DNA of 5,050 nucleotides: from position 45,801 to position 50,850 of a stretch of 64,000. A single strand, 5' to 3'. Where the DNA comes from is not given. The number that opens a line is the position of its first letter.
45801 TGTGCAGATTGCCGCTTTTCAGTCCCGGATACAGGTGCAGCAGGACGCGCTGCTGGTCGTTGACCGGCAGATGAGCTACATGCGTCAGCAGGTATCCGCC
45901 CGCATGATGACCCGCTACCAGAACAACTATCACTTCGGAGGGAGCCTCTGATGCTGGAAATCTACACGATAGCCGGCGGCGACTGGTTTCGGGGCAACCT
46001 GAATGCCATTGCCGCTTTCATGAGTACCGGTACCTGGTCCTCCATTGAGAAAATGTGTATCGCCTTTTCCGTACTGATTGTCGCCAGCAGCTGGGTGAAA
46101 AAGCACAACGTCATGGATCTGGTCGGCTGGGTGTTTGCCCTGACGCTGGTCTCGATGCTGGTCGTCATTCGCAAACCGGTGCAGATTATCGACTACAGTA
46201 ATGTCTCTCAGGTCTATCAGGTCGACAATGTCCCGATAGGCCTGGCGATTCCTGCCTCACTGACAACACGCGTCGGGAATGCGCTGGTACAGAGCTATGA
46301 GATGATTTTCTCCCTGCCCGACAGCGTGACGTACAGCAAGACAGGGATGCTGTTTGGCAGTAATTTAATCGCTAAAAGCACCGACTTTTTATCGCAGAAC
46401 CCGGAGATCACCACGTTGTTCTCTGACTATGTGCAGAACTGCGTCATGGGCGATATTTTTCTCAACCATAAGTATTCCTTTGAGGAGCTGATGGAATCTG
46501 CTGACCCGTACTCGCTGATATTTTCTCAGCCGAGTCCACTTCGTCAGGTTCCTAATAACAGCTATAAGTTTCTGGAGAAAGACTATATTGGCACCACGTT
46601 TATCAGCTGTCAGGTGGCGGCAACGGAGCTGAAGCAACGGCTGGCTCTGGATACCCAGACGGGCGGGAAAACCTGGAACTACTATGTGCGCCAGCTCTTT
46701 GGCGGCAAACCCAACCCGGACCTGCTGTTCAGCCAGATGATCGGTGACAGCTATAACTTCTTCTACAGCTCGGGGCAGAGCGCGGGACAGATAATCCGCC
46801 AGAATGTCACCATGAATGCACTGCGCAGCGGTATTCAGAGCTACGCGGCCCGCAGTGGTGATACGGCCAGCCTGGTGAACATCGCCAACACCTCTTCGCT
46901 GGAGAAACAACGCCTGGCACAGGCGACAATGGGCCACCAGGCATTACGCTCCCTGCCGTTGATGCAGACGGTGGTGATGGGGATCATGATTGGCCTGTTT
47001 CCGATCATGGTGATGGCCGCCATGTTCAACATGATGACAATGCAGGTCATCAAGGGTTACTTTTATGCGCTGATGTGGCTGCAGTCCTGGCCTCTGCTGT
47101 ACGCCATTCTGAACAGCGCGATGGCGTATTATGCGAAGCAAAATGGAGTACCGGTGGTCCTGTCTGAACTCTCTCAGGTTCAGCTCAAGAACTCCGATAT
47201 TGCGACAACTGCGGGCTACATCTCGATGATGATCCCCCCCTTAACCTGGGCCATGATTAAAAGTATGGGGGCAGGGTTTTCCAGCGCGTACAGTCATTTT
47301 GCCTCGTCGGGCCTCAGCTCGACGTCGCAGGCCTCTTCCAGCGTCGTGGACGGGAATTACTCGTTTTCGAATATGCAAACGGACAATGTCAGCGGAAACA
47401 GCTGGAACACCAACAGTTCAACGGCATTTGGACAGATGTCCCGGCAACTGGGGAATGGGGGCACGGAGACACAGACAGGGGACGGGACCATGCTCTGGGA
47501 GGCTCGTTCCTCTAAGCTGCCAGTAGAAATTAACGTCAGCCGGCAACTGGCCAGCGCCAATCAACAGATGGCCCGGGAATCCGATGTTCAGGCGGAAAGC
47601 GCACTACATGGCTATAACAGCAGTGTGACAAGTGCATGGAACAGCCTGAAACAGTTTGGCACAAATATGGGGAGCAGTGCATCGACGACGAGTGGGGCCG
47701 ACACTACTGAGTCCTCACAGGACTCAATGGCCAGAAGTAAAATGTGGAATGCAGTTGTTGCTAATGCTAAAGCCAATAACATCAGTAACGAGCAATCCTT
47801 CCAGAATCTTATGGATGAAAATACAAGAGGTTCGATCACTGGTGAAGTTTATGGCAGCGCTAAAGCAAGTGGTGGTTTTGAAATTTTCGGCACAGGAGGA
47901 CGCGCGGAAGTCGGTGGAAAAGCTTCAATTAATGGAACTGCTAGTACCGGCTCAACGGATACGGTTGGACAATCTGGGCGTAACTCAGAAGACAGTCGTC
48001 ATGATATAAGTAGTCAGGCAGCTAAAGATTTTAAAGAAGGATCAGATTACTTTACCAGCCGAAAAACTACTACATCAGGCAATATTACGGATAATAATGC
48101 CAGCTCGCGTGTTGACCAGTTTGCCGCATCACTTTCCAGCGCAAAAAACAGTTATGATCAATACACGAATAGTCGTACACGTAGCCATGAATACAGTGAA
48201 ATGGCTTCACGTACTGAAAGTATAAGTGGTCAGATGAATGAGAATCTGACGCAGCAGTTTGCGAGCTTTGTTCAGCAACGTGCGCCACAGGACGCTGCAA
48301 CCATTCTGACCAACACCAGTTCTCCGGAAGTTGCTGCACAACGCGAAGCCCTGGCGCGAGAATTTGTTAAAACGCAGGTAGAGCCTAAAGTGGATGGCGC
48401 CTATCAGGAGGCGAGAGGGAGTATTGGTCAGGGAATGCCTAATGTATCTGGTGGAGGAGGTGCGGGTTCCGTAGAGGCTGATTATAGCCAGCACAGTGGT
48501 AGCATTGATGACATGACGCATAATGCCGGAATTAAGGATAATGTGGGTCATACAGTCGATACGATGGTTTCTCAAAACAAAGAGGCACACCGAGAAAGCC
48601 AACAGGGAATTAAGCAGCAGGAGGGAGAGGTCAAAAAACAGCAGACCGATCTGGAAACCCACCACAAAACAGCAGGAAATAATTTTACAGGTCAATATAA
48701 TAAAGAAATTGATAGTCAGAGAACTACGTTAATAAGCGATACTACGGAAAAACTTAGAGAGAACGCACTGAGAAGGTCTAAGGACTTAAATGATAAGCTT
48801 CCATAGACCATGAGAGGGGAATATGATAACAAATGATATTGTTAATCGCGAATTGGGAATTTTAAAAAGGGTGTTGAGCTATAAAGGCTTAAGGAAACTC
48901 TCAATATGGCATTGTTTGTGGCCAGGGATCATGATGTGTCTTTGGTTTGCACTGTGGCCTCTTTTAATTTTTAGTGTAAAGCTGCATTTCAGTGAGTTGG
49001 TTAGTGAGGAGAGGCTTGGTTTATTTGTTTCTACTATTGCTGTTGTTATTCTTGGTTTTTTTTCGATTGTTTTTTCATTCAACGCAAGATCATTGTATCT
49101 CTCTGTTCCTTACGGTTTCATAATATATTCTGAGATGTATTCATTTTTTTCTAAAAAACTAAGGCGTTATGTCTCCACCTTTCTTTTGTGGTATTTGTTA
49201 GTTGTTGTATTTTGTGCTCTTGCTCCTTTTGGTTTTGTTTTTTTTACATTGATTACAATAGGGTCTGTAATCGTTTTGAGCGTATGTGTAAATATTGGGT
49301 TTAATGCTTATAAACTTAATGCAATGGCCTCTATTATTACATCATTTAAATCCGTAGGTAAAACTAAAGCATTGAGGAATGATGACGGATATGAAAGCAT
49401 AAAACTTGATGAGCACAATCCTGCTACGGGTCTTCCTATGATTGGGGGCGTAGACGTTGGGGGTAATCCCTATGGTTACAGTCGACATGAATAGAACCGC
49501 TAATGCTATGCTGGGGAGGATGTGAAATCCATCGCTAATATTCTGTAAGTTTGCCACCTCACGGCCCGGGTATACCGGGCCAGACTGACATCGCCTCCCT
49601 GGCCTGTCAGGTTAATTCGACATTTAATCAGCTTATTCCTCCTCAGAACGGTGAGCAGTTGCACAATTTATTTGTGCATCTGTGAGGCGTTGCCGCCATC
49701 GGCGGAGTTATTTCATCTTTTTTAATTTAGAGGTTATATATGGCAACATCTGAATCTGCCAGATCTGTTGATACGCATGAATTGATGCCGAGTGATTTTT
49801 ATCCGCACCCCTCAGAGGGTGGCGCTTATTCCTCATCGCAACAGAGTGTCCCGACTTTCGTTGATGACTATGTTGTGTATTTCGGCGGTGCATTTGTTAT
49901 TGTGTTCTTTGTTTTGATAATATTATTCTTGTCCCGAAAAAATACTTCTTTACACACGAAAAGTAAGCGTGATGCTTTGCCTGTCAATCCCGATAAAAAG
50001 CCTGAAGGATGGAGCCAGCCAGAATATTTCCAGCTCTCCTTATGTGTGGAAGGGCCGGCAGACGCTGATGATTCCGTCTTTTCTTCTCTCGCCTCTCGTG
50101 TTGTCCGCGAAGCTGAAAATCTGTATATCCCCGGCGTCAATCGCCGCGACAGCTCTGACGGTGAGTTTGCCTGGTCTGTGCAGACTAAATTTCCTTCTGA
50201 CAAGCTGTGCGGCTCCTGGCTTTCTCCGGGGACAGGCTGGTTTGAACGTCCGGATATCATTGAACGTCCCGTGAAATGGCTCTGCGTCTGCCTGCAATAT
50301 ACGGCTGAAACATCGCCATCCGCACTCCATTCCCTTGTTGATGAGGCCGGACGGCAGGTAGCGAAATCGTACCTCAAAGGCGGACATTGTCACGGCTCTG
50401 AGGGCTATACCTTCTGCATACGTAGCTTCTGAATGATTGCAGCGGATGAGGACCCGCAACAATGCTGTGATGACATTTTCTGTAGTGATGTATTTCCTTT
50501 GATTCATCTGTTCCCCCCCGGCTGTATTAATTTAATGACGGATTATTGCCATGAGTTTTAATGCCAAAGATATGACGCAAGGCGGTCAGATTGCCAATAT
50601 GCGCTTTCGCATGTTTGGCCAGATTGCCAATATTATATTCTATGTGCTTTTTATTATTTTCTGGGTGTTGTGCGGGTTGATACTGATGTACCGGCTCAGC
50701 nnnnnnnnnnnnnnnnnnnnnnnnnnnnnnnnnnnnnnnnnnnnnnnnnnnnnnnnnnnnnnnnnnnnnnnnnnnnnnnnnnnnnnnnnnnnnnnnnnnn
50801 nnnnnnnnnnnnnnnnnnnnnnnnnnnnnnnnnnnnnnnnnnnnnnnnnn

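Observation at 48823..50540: Surface-exclusion gene traT appears replaced by an unrelated 230-aa membrane protein, and traS is highly divergent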

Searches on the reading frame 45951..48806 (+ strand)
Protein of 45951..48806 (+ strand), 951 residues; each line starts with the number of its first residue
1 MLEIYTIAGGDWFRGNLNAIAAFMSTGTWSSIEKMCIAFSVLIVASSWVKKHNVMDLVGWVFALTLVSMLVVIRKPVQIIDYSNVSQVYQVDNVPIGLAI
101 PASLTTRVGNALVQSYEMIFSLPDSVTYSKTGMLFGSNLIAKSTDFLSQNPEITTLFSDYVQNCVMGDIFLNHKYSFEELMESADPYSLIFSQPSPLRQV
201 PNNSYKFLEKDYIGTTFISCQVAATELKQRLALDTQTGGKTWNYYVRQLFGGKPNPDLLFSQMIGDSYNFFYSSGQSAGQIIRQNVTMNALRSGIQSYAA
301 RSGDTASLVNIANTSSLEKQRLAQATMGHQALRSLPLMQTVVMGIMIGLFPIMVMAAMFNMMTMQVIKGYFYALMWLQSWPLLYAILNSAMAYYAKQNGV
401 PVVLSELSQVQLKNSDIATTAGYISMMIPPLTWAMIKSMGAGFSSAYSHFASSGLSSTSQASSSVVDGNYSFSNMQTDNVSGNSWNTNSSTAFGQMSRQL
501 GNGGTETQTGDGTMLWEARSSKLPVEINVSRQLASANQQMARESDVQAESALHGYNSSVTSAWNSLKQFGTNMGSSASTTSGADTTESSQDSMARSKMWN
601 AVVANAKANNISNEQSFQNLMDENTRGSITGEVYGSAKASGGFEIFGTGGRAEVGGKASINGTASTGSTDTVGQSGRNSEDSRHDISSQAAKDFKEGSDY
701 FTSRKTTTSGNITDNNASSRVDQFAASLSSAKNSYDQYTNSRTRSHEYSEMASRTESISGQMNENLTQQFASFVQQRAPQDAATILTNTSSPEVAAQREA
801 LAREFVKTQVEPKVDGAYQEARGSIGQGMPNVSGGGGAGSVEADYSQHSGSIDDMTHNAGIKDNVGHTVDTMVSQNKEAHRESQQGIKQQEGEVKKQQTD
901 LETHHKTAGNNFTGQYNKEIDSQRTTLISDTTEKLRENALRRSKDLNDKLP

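Call 3: search_protein_families(library=pfam, proteins=[window:45951-48806:+], max_evalue=1)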
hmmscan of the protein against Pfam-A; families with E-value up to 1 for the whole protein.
window:45951-48806:+ (951 aa): 1 family
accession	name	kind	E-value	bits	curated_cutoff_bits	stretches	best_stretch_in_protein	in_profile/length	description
PF07916.16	TraG_N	-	1.2e-99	334.8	36.1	1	3-454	1-458/462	TraG-like protein, N-terminal region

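Call 4: search_protein_families(library=ncbifam, proteins=[window:45951-48806:+], max_evalue=1)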
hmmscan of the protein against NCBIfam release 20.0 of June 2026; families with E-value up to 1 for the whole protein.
window:45951-48806:+ (951 aa): 2 families
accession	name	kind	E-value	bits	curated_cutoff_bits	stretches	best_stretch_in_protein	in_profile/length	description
NF010295.2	PRK13735.1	equivalog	0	1251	600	1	3-914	1-920/922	conjugal transfer mating-pair stabilization protein TraG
NF005006.0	PRK06397.1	equivalog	0.53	10.4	126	0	877-943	20-85/111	V-type ATP synthase subunit H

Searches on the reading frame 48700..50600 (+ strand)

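Call 25: search_protein_families(library=pfam, proteins=[L005:3255-3518:+], max_evalue=1)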
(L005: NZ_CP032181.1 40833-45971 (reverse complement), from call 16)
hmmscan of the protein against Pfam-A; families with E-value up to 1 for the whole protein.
L005:3255-3518:+ (87 aa): 0 families

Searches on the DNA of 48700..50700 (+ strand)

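Call 5: search_dna_similar(query=window:48700-50600:+, collection=plasmids, mode=near, max_rows=30)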
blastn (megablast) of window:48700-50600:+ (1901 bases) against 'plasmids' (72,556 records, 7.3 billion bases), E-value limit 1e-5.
Records with a match: 2352; places in all: 2380; records where one place covers at least 80% of the query: 30.
Best place of each record, by identity: >=99% 58; 95-99% 42; 90-95% 48; 80-90% 103; 60-80% 2101.
By first word of the organism name: Klebsiella 2237; Raoultella 36; Escherichia 30; Serratia 21; Enterobacter 13; Citrobacter 8; Enterobacteriaceae 2; uncultured 2; Shigella 1; Proteus 1; and 1 more.
By predicted mobility (MOB-suite, as given by PLSDB): conjugative 2319; non-mobilizable 32; mobilizable 1.
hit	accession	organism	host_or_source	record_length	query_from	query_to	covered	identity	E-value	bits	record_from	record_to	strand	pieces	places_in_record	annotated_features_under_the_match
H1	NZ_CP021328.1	Raoultella ornithinolytica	Homo sapiens,necrotic tissue,necrotic ...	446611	1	1901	100%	100.0%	0e+0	3511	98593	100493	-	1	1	hypothetical protein (x2) | traG: conjugal transfer mating-pair stabilization protein TraG | traD: type IV conjugative transfer system coupling protein TraD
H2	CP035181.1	Klebsiella pneumoniae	Homo sapiens,blood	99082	1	1901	100%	100.0%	0e+0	3511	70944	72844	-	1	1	hypothetical protein (x2) | conjugal transfer protein TraG | traD: type IV conjugative transfer system coupling protein TraD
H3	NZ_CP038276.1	Raoultella ornithinolytica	sediment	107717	1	1901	100%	100.0%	0e+0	3511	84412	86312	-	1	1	hypothetical protein (x2) | traG: conjugal transfer mating-pair stabilization protein TraG | traD: type IV conjugative transfer system coupling protein TraD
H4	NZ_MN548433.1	Raoultella ornithinolytica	-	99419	1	1901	100%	100.0%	0e+0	3511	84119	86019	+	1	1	hypothetical protein (x2) | traG: conjugal transfer mating-pair stabilization protein TraG | traD: type IV conjugative transfer system coupling protein TraD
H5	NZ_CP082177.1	Raoultella planticola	-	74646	1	1901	100%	100.0%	0e+0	3511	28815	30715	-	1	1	hypothetical protein (x2) | traG: conjugal transfer mating-pair stabilization protein TraG | traD: type IV conjugative transfer system coupling protein TraD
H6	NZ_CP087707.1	Klebsiella pneumoniae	Homo sapiens,sputum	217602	1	1901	100%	100.0%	0e+0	3511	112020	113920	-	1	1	hypothetical protein (x2) | traG: conjugal transfer mating-pair stabilization protein TraG | traD: type IV conjugative transfer system coupling protein TraD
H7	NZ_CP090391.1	Klebsiella pneumoniae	Homo sapiens,sputum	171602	1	1901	100%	100.0%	0e+0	3511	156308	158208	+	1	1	hypothetical protein (x2) | traG: conjugal transfer mating-pair stabilization protein TraG | traD: type IV conjugative transfer system coupling protein TraD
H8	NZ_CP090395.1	Klebsiella pneumoniae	Homo sapiens,sputum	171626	1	1901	100%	100.0%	0e+0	3511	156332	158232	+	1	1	hypothetical protein (x2) | traG: conjugal transfer mating-pair stabilization protein TraG | traD: type IV conjugative transfer system coupling protein TraD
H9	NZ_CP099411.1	Klebsiella pneumoniae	cerebrospinal fluid ...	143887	1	1901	100%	100.0%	0e+0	3511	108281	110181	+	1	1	hypothetical protein (x2) | traG: conjugal transfer mating-pair stabilization protein TraG | traD: type IV conjugative transfer system coupling protein TraD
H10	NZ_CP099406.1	Klebsiella pneumoniae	cerebrospinal fluid ...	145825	1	1901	100%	100.0%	0e+0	3511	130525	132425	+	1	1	hypothetical protein (x2) | traG: conjugal transfer mating-pair stabilization protein TraG | traD: type IV conjugative transfer system coupling protein TraD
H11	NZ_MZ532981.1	Klebsiella oxytoca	-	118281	1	1901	100%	100.0%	0e+0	3511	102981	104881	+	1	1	hypothetical protein (x2) | traG: conjugal transfer mating-pair stabilization protein TraG | traD: type IV conjugative transfer system coupling protein TraD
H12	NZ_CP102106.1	Klebsiella michiganensis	Blood,blood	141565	1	1901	100%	100.0%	0e+0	3511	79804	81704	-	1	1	hypothetical protein (x2) | traG: conjugal transfer mating-pair stabilization protein TraG | traD: type IV conjugative transfer system coupling protein TraD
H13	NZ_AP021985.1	Raoultella ornithinolytica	-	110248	1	1901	100%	100.0%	0e+0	3511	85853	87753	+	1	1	hypothetical protein (x2) | traG: conjugal transfer mating-pair stabilization protein TraG | traD: type IV conjugative transfer system coupling protein TraD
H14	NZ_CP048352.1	Raoultella ornithinolytica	cell culture,environment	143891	1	1901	100%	100.0%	0e+0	3511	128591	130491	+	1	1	hypothetical protein (x2) | traG: conjugal transfer mating-pair stabilization protein TraG | traD: type IV conjugative transfer system coupling protein TraD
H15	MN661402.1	Klebsiella quasipneumoniae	-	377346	1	1901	100%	100.0%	0e+0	3511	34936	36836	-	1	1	hypothetical protein (x2) | traG: IncF plasmid conjugative transfer protein TraG | traD: IncF plasmid conjugative transfer protein TraD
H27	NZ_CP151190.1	Klebsiella variicola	sewage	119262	1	1901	100%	87.1%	0e+0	2137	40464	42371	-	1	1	hypothetical protein (x2) | traG: conjugal transfer mating-pair stabilization protein TraG | traD: type IV conjugative transfer system coupling protein TraD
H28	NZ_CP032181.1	Citrobacter freundii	-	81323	1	1901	95%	89.1%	0e+0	2243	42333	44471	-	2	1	hypothetical protein (x3) | traG: conjugal transfer mating-pair stabilization protein TraG | traD: type IV conjugative transfer system coupling protein TraD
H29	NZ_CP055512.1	Klebsiella pneumoniae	culture,Wastewater effluent sample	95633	1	1735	91%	88.9%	0e+0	2135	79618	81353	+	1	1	hypothetical protein (x2) | traG: conjugal transfer mating-pair stabilization protein TraG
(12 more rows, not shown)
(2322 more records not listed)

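Call 6: get_annotated_region(hit=H4, flank=6000)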
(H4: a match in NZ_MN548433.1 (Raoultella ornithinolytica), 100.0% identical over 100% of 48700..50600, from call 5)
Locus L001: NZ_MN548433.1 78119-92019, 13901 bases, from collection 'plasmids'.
description: Raoultella ornithinolytica strain NC189 plasmid pHNNC189-4, complete sequence
organism: Raoultella ornithinolytica (NCBI taxid 54291)
taxonomy: Bacteria; Pseudomonadota; Gammaproteobacteria; Enterobacterales; Enterobacteriaceae; Raoultella; Raoultella ornithinolytica
host: -; source: -; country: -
typing (MOB-suite, as given by PLSDB): conjugative; replicon IncFII,IncU,rep_cluster_1418; relaxase MOBF; mating-pair formation MPF_F
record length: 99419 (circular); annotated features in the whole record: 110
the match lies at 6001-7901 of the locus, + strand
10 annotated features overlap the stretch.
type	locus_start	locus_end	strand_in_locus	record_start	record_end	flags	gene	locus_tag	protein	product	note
CDS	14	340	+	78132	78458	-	-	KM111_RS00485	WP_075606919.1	hypothetical protein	-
CDS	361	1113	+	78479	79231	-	traF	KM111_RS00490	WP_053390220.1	type-F conjugative transfer system pilin assembly protein TraF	-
CDS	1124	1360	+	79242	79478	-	traQ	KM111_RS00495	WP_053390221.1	type-F conjugative transfer system pilin chaperone TraQ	-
CDS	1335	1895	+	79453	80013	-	trbB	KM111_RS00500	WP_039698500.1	type-F conjugative transfer system pilin assembly thiol-disulfide isomerase TrbB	-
CDS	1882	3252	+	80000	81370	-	traH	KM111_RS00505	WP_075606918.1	conjugal transfer pilus assembly protein TraH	-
CDS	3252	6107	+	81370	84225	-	traG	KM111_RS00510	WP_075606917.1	conjugal transfer mating-pair stabilization protein TraG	-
CDS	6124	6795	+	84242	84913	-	-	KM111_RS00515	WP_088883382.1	hypothetical protein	-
CDS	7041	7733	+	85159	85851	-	-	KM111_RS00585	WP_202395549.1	hypothetical protein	-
CDS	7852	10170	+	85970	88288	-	traD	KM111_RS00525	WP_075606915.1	type IV conjugative transfer system coupling protein TraD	-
CDS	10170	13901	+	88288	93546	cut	traI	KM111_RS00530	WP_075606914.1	conjugative transfer relaxase/helicase TraI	-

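Call 15: get_annotated_region(hit=H27, flank=1500)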
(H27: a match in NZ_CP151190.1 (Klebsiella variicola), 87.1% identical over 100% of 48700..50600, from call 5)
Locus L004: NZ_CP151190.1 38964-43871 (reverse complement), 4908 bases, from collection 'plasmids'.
description: Klebsiella variicola strain KVTMDU plasmid p3_KVTMDU, complete sequence
organism: Klebsiella variicola (NCBI taxid 244366)
taxonomy: Bacteria; Pseudomonadota; Gammaproteobacteria; Enterobacterales; Enterobacteriaceae; Klebsiella; Klebsiella variicola
host: -; source: sewage; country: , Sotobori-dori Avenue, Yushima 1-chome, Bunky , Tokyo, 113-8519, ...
typing (MOB-suite, as given by PLSDB): conjugative; replicon IncFII,IncP,IncU; relaxase MOBF,MOBF,MOBP; mating-pair formation MPF_F
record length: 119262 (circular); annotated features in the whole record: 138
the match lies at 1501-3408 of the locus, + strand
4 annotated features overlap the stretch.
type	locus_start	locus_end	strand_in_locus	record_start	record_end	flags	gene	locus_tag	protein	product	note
CDS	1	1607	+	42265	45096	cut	traG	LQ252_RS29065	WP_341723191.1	conjugal transfer mating-pair stabilization protein TraG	-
CDS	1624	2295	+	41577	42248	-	-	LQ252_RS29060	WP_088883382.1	hypothetical protein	-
CDS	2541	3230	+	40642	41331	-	-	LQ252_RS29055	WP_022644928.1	hypothetical protein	-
CDS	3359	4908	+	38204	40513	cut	traD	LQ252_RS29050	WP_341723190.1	type IV conjugative transfer system coupling protein TraD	-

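Call 16: get_annotated_region(hit=H28, flank=1500)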
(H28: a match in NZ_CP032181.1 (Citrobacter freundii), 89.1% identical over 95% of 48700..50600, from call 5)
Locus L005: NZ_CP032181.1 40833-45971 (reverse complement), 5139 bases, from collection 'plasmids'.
description: Citrobacter freundii strain AR_0116 plasmid unnamed3, complete sequence
organism: Citrobacter freundii (NCBI taxid 546)
taxonomy: Bacteria; Pseudomonadota; Gammaproteobacteria; Enterobacterales; Enterobacteriaceae; Citrobacter; Citrobacter freundii
host: -; source: -; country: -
typing (MOB-suite, as given by PLSDB): conjugative; replicon IncFII; relaxase MOBF; mating-pair formation MPF_F
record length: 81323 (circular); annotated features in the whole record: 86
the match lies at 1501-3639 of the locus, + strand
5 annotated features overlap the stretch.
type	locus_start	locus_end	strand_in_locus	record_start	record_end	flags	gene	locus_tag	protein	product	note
CDS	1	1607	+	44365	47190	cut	traG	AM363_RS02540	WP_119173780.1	conjugal transfer mating-pair stabilization protein TraG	-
CDS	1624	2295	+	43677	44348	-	-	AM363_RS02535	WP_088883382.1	hypothetical protein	-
CDS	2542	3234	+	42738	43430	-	-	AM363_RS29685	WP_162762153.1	hypothetical protein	-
CDS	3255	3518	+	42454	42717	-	-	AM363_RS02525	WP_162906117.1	hypothetical protein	-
CDS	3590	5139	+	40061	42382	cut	traD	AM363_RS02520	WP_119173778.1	type IV conjugative transfer system coupling protein TraD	-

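Call 17: get_annotated_region(hit=H29, flank=3000)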
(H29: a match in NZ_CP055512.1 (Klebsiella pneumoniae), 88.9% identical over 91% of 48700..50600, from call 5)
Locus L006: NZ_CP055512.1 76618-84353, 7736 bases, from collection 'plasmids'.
description: Klebsiella pneumoniae strain RHBSTW-00472 plasmid pRHBSTW-00472_4, complete sequence
organism: Klebsiella pneumoniae (NCBI taxid 573)
taxonomy: Bacteria; Pseudomonadota; Gammaproteobacteria; Enterobacterales; Enterobacteriaceae; Klebsiella; Klebsiella pneumoniae
host: -; source: culture,Wastewater effluent sample; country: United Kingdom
typing (MOB-suite, as given by PLSDB): conjugative; replicon IncFII; relaxase MOBF; mating-pair formation MPF_F
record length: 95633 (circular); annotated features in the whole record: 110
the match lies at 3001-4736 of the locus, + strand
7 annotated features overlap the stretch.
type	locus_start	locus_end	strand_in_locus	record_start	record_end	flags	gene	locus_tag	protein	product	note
CDS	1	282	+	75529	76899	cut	traH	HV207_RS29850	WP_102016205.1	conjugal transfer pilus assembly protein TraH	-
CDS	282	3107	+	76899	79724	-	traG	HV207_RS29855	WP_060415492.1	conjugal transfer mating-pair stabilization protein TraG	-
CDS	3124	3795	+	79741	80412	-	-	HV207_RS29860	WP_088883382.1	hypothetical protein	-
CDS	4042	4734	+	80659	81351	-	-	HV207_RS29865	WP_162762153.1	hypothetical protein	-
CDS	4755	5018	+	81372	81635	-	-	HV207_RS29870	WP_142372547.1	hypothetical protein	-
CDS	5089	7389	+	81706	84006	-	traD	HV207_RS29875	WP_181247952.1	type IV conjugative transfer system coupling protein TraD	-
CDS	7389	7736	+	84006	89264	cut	traI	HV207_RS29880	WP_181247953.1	conjugative transfer relaxase/helicase TraI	-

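Call 61: search_rna_families(source=window, start=49300, end=50700, threshold=evalue, max_evalue=1)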
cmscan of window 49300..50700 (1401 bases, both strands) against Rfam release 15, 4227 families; matches with E-value up to 1: 0.
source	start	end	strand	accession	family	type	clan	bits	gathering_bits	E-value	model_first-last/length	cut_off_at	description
